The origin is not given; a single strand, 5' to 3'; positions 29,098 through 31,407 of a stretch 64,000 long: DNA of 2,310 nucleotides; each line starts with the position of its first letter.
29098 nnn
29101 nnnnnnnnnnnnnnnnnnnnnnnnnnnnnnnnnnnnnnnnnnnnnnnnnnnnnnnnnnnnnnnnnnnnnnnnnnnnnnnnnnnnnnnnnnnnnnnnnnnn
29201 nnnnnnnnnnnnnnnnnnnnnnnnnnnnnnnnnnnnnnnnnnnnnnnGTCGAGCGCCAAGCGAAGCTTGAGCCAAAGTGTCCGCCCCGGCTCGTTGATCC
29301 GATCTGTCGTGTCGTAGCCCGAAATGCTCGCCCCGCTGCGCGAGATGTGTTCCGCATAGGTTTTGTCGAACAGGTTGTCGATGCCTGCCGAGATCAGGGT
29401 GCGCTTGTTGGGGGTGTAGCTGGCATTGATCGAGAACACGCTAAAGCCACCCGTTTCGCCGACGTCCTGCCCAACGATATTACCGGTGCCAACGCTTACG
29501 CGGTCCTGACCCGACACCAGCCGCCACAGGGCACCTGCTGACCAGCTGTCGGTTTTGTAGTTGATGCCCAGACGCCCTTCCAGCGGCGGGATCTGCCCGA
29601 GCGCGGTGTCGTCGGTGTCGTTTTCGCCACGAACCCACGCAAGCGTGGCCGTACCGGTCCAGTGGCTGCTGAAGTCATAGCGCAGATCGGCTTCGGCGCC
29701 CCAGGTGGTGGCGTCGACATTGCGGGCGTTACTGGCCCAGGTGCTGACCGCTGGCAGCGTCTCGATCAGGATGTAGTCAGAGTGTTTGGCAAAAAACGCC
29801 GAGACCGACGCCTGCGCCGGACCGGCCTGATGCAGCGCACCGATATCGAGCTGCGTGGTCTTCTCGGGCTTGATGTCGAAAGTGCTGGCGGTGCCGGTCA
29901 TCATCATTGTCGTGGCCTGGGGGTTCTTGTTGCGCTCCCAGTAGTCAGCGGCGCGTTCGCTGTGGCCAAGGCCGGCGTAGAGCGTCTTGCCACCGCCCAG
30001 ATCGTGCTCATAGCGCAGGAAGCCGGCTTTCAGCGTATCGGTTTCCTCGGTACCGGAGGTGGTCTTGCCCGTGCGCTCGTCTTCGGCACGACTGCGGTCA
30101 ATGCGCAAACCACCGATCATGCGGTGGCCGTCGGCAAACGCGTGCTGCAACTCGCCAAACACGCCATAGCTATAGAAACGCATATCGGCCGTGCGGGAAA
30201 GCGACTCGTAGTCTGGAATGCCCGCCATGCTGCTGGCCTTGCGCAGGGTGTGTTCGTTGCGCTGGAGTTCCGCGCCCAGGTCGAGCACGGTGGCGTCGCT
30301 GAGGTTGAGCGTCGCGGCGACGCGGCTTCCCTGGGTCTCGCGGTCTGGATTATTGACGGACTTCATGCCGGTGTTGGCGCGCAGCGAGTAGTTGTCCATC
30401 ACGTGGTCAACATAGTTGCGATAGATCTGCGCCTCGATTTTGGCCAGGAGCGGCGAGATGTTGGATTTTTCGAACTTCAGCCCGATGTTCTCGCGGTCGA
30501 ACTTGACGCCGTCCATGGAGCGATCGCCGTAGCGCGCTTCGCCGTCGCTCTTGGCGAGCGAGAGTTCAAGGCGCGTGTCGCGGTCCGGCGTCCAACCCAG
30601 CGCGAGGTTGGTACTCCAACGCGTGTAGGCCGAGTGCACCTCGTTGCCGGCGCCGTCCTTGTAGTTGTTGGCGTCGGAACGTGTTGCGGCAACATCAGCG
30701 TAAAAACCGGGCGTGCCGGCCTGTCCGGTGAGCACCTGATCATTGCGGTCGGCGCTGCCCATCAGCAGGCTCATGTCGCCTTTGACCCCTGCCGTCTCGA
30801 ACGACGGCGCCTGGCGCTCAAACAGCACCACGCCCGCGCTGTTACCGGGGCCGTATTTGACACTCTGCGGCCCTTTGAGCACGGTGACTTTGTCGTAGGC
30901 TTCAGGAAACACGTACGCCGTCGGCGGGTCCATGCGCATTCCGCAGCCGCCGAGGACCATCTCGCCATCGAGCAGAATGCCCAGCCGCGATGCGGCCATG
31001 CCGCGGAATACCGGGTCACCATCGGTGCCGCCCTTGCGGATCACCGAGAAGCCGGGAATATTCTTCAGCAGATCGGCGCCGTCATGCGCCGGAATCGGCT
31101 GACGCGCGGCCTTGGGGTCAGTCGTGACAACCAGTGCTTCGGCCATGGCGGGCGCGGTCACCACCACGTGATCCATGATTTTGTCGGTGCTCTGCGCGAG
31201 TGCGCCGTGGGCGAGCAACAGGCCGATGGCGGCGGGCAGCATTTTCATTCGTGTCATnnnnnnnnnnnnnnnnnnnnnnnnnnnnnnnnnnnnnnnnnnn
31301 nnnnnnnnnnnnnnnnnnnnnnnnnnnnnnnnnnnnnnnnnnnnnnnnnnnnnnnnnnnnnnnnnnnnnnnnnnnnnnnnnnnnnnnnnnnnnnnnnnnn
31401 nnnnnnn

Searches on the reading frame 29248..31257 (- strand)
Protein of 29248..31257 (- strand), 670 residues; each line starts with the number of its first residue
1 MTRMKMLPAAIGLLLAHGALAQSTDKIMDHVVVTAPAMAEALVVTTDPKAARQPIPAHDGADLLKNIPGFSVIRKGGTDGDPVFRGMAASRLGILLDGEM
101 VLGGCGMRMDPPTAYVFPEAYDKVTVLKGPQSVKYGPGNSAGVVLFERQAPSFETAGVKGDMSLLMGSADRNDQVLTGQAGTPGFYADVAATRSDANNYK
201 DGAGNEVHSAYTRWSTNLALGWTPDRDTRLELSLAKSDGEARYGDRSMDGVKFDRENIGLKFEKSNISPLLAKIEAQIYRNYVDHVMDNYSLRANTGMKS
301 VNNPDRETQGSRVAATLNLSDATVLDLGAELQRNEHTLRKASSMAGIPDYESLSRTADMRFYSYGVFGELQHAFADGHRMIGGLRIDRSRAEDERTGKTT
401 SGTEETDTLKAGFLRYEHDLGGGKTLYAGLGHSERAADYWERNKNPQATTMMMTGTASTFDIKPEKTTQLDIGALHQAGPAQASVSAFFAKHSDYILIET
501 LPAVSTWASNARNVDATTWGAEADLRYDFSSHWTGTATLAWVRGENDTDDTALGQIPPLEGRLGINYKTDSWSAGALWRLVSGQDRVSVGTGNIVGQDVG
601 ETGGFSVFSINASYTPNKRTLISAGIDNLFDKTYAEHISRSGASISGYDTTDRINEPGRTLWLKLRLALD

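Call 6: search_protein_families(library=pfam, proteins=[window:29248-31257:-])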
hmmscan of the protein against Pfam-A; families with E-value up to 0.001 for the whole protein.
window:29248-31257:- (670 aa): 2 families
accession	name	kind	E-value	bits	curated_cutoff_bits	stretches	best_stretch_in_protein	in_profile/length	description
PF00593.30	TonB_dep_Rec_b-barrel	-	5.4e-40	139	27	1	195-629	6-436/436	TonB dependent receptor-like, beta-barrel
PF07715.20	Plug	-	8.9e-16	58.8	23.9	1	56-143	21-107/107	TonB-dependent Receptor Plug Domain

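Call 7: search_protein_families(library=ncbifam, proteins=[window:29248-31257:-])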
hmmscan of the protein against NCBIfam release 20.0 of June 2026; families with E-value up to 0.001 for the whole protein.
window:29248-31257:- (670 aa): 15 families
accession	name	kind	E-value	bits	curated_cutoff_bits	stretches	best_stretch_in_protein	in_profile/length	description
TIGR01778.1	TonB-copper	equivalog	2.5e-228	760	472.45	1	44-666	1-634/637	TonB-dependent copper receptor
TIGR01785.1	TonB-hemin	subfamily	4.1e-43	147.8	316.85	1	55-665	33-673/677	TonB-dependent heme/hemoglobin receptor family protein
TIGR01786.1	TonB-hemlactrns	subfamily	1.4e-35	122.8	323.75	1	58-665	39-715/719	TonB-dependent hemoglobin/transferrin/lactoferrin family receptor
TIGR01783.1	TonB-siderophor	subfamily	3.8e-30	105.1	223.5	2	366-665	365-645/649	TonB-dependent siderophore receptor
NF010048.1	PRK13524.1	subfamily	1.3e-14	53.7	493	2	340-667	411-742/744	FepA family TonB-dependent siderophore receptor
NF010051.0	PRK13528.1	subfamily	6e-12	44.6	583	2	460-663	517-721/727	FepA family TonB-dependent siderophore receptor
NF038289.1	Zn_piracy_ZnuD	exception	1.4e-10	40.5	950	1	461-590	491-620/685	zinc piracy TonB-dependent receptor ZnuD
TIGR01779.1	TonB-B12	equivalog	2.5e-09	36.2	599.7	1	1-336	1-342/614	TonB-dependent vitamin B12 receptor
NF007926.1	PRK10641.1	equivalog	1.7e-08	33.5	836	0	454-635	425-597/617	TonB-dependent vitamin B12 receptor BtuB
NF010038.0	PRK13513.1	equivalog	1.8e-07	30.1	942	1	58-635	70-638/659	ligand-gated channel protein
NF007478.2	PRK10064.1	equivalog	1.8e-07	29.8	745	1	29-173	31-182/663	catecholate siderophore receptor CirA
NF041676.1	FecA_OM_dicitr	equivalog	1.2e-05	23.4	1100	0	454-635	556-746/773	TonB-dependent Fe(3+) dicitrate receptor FecA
NF047944.1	FoxamRcptFoxA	equivalog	0.00014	20.3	1300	0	94-172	111-183/697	ferrioxamine B receptor FoxA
NF010651.0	PRK14050.1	equivalog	0.00018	19.7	884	0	77-151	116-188/730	TonB-dependent siderophore receptor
TIGR01776.1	TonB-tbp-lbp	subfamily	0.00099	17.1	468.8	0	546-635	807-906/946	lactoferrin/transferrin family TonB-dependent receptor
